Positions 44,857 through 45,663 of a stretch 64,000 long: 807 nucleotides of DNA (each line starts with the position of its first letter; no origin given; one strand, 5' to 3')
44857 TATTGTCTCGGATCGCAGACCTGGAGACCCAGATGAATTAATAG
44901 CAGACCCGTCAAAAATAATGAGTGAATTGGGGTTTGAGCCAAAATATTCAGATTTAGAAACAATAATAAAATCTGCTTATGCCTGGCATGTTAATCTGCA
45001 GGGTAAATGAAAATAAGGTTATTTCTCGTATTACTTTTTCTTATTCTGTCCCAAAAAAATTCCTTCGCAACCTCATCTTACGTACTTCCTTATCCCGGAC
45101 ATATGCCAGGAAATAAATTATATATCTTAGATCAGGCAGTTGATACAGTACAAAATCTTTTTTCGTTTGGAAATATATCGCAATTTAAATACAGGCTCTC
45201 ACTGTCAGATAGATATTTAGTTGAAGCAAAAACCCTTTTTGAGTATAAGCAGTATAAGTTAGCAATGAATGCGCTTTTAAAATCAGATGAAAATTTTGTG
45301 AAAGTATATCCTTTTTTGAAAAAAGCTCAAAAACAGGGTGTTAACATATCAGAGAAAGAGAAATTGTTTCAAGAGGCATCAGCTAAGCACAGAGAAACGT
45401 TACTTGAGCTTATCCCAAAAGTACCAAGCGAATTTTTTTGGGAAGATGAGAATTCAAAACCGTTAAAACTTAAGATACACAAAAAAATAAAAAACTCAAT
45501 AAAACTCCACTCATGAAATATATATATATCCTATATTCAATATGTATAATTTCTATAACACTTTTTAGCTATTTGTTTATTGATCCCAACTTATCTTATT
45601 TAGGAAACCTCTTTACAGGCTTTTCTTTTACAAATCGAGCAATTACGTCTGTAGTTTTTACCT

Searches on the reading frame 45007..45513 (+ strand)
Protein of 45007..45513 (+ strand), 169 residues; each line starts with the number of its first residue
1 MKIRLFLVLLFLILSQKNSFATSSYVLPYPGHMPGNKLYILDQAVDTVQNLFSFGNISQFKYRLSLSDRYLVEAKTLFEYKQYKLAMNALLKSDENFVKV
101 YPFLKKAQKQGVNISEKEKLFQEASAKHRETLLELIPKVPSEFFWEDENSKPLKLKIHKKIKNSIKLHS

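Call 45: search_protein_families(library=pfam, proteins=[window:45007-45513:+], max_evalue=0.00001)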
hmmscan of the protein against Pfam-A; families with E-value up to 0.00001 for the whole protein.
window:45007-45513:+ (169 aa): 1 family
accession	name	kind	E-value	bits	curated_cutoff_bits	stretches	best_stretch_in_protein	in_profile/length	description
PF18915.5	DUF5667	-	1.2e-07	32.5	27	1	33-140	3-97/99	Domain of unknown function (DUF5667)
